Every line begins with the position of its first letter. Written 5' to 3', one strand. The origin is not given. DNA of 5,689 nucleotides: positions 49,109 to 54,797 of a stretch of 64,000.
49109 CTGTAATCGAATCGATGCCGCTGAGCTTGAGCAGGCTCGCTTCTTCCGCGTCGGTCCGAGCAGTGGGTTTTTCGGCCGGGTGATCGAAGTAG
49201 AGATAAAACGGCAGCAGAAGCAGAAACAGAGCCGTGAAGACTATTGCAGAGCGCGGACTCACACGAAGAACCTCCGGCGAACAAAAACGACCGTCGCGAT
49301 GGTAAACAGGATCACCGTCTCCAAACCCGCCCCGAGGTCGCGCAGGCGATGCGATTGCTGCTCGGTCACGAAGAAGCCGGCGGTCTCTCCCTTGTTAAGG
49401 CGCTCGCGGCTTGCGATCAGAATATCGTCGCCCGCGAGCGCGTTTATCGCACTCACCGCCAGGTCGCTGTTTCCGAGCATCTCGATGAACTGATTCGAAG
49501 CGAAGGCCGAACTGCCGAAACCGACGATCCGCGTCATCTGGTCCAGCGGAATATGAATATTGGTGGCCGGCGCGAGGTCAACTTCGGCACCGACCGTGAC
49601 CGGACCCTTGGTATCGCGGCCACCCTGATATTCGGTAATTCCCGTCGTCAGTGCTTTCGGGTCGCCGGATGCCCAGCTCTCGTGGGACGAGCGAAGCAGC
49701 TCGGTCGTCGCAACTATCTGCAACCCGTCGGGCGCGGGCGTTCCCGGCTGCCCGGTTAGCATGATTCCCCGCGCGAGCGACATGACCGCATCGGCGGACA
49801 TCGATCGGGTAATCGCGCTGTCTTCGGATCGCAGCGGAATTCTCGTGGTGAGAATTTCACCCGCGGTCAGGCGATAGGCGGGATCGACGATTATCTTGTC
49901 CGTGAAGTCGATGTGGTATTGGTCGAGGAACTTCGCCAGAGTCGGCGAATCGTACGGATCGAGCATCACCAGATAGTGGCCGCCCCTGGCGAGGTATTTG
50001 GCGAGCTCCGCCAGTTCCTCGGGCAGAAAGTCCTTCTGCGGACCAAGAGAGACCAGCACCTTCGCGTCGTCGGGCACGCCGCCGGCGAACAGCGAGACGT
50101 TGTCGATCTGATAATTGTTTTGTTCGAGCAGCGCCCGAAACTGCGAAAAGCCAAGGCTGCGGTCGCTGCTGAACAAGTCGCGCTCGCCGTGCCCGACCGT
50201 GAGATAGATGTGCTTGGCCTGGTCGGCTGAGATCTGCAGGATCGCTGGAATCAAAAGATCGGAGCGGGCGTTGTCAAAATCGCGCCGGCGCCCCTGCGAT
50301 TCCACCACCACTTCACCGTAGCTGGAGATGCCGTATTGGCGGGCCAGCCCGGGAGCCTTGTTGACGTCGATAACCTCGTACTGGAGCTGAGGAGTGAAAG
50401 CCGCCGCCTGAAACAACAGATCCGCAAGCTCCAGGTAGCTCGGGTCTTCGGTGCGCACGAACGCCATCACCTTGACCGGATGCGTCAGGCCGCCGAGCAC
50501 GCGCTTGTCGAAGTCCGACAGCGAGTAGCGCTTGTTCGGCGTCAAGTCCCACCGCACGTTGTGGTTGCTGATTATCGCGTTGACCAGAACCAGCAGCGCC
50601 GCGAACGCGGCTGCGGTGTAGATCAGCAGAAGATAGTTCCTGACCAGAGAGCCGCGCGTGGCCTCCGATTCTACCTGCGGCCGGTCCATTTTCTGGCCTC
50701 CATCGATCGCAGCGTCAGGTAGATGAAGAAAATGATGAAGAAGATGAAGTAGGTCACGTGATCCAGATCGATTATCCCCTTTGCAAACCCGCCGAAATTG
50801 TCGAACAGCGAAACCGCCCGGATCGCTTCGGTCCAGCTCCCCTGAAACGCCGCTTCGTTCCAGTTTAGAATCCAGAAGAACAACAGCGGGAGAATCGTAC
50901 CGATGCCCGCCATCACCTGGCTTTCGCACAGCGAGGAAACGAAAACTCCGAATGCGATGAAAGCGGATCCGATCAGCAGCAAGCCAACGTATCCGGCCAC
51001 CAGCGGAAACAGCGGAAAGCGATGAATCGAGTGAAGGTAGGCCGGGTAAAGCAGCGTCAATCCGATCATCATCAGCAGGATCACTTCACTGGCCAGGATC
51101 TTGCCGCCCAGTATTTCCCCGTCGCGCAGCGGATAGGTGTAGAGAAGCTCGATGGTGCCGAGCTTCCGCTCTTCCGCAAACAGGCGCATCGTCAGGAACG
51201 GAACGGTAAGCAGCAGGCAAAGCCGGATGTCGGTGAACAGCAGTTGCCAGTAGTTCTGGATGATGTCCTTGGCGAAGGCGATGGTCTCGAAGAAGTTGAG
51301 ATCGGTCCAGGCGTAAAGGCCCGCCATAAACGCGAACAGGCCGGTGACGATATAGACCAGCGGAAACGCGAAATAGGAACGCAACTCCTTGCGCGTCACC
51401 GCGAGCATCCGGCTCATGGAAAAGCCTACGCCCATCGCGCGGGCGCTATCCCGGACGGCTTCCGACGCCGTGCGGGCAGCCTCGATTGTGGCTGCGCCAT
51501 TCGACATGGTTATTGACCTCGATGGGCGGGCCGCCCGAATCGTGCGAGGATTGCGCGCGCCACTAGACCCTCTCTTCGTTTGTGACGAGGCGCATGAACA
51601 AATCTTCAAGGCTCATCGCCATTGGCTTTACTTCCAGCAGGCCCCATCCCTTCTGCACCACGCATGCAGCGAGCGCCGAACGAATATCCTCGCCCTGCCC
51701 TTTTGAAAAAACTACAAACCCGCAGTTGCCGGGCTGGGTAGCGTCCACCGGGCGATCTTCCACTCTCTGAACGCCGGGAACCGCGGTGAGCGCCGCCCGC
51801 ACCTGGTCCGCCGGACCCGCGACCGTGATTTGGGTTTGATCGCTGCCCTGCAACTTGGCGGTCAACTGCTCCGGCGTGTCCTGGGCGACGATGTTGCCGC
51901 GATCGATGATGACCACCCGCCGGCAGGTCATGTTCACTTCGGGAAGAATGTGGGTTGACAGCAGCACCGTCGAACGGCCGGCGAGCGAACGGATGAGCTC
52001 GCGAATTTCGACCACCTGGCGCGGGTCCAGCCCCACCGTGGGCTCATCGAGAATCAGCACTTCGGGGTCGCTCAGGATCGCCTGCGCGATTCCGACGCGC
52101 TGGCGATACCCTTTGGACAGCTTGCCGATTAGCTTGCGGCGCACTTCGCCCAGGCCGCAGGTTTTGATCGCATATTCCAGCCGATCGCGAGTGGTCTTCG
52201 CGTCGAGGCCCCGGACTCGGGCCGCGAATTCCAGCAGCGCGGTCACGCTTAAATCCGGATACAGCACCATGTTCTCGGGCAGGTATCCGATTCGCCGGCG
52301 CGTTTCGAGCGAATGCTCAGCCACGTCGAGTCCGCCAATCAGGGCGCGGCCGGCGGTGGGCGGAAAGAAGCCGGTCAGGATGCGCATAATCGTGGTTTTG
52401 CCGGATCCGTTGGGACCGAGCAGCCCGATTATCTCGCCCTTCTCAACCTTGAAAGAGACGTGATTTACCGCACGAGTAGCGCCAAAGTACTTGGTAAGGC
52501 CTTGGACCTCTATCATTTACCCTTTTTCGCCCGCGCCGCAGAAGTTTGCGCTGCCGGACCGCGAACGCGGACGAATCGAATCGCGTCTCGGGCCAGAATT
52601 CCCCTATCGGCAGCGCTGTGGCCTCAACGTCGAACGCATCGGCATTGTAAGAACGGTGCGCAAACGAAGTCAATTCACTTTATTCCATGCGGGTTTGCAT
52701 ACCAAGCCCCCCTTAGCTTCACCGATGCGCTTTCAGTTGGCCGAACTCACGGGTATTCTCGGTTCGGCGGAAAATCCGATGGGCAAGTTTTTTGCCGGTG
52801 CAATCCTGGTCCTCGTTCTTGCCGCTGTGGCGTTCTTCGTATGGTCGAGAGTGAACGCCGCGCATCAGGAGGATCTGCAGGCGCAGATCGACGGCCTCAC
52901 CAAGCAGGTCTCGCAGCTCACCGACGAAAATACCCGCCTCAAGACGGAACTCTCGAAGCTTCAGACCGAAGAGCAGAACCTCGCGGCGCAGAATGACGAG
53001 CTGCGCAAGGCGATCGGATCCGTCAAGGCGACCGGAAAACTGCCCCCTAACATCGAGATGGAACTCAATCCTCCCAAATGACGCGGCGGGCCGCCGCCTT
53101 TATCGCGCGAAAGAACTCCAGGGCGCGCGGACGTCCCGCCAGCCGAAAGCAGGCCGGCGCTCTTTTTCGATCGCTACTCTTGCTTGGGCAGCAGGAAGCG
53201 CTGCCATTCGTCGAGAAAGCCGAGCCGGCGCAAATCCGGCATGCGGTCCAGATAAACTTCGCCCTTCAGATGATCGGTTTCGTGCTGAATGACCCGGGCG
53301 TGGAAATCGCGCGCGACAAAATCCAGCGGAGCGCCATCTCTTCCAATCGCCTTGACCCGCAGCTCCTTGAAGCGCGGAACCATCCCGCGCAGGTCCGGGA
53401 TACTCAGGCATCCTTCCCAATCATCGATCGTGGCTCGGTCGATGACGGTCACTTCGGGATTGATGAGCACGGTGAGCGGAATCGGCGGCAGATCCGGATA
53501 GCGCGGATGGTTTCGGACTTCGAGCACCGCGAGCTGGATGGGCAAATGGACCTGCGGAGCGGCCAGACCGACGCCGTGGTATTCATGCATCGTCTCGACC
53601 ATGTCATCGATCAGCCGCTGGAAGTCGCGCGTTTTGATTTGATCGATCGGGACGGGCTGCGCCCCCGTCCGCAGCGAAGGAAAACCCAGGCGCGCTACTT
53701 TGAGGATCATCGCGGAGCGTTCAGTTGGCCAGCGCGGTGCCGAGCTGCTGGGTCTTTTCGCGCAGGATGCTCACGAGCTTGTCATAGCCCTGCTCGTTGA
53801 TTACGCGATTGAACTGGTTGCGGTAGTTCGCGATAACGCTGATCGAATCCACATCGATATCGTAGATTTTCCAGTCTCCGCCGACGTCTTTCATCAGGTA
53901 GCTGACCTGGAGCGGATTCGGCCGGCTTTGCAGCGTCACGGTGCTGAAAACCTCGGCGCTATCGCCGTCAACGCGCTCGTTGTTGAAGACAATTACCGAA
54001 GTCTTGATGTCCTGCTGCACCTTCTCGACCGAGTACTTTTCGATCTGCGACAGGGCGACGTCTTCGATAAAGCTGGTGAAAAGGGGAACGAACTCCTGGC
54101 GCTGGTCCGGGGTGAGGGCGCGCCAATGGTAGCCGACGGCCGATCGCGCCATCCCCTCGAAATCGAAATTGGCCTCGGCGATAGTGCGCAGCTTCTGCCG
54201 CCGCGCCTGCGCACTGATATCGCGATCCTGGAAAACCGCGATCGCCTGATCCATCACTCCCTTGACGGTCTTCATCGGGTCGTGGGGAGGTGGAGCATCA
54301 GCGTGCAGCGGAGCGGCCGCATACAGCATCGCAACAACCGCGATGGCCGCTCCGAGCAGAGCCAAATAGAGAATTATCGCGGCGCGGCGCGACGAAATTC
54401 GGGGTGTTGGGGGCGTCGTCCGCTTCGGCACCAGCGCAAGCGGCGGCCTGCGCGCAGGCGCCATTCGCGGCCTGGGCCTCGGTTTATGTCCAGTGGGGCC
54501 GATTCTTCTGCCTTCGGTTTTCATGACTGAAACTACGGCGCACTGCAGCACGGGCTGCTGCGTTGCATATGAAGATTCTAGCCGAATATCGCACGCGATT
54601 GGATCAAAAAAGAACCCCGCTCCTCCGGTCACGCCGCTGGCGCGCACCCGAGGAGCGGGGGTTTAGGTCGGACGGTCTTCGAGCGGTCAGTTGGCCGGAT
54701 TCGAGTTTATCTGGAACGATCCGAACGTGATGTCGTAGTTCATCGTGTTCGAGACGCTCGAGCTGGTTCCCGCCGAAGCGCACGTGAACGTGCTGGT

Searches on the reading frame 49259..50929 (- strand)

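Call 24: search_protein_families(library=pfam, proteins=[window:49259-50929:-], max_evalue=0.001)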
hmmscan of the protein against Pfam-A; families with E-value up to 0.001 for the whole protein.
window:49259-50929:- (556 aa): 3 families
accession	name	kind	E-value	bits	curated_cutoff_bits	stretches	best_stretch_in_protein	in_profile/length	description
PF09822.16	ABC_transp_aux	-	4.2e-19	69.3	34.7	1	239-487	2-281/288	ABC-type uncharacterized transport system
PF23357.1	DUF7088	-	1.4e-06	28.9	27.8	1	132-204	2-83/105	Domain of unknown function (DUF7088)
PF14258.12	DUF4350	-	2.2e-05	25.3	30.4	1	255-374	3-113/181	Domain of unknown function (DUF4350)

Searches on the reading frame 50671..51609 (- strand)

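Call 24: search_protein_families(library=pfam, proteins=[window:50671-51609:-], max_evalue=0.001)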
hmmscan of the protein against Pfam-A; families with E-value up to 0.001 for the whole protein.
window:50671-51609:- (312 aa): 2 families
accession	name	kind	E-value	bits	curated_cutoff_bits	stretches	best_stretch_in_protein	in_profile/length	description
PF12679.13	ABC2_membrane_2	-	1.8e-10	41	27.2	1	139-248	85-198/283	ABC-2 family transporter protein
PF12698.13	ABC2_membrane_3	-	1.2e-07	31.6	31.6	1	119-245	159-285/347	ABC-2 family transporter protein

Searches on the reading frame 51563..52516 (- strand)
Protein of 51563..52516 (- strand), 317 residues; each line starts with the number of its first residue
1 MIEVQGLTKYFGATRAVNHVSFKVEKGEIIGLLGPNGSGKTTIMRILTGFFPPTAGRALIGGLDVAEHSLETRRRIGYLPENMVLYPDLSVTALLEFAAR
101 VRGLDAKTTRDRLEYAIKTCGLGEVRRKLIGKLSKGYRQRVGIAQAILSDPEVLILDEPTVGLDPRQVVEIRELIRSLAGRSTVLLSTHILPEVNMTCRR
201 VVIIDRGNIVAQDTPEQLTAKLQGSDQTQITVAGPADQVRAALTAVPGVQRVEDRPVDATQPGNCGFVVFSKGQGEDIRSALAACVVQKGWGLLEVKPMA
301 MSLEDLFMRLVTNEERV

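Call 24: search_protein_families(library=pfam, proteins=[window:51563-52516:-], max_evalue=0.001)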
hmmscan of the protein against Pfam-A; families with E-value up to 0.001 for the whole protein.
window:51563-52516:- (317 aa): 2 families
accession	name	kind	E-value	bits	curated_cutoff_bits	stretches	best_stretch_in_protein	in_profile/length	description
PF00005.33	ABC_tran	-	3.4e-33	115.6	25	1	18-160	2-136/137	ABC transporter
PF13304.12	AAA_21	-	3.1e-15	57.5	27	1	133-192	238-300/304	AAA domain, putative AbiEii toxin, Type IV TA system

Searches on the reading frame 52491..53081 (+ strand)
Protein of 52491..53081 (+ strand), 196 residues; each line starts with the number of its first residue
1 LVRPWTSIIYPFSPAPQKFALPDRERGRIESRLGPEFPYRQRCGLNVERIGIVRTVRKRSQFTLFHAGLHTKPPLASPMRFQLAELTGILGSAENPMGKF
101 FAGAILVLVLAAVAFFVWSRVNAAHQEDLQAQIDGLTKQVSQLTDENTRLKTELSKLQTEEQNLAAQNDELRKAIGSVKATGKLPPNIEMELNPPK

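Call 24: search_protein_families(library=pfam, proteins=[window:52491-53081:+], max_evalue=0.001)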
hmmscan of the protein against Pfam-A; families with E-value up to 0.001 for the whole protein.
window:52491-53081:+ (196 aa): 6 families
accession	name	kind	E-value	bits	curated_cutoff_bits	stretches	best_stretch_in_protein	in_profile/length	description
PF06156.18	YabA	-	5.2e-05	24.2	30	1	126-177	3-54/103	Initiation control protein YabA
PF11932.13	DUF3450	-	0.00013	21.8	32.6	1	109-179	8-78/241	Protein of unknown function (DUF3450)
PF04977.20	DivIC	-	0.00027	21.1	28.9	0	110-161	3-55/80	Septum formation initiator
PF11559.13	ADIP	-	0.00057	20.4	34.3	1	121-179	49-107/151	Afadin- and alpha -actinin-Binding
PF06005.17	ZapB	-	0.00063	20.6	31.5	1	127-173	7-53/71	Cell division protein ZapB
PF06103.16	DUF948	-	0.00069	20.2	37.2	0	101-178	6-80/89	Bacterial protein of unknown function (DUF948)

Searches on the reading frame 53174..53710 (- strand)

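Call 24: search_protein_families(library=pfam, proteins=[window:53174-53710:-], max_evalue=0.001)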
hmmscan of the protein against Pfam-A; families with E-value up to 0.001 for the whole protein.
window:53174-53710:- (178 aa): 1 family
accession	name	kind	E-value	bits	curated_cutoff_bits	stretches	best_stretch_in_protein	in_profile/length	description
PF01327.26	Pep_deformylase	-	2.3e-46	157.7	22.8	1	3-161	2-154/156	Polypeptide deformylase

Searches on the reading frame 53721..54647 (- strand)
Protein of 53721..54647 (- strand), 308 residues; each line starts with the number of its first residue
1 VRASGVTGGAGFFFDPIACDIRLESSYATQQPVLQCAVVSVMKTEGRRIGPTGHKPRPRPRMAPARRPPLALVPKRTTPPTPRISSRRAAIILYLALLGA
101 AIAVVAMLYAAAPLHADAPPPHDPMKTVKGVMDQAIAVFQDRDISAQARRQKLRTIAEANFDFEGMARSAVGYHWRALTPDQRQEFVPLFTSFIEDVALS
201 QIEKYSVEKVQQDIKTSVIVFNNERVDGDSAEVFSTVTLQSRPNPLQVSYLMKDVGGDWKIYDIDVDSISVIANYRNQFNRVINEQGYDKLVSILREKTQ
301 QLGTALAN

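Call 24: search_protein_families(library=pfam, proteins=[window:53721-54647:-], max_evalue=0.001)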
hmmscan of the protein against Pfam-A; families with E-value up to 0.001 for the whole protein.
window:53721-54647:- (308 aa): 1 family
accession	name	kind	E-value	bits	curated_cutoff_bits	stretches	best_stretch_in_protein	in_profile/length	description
PF05494.18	MlaC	-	8.8e-37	126.9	26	1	131-297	3-166/166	MlaC protein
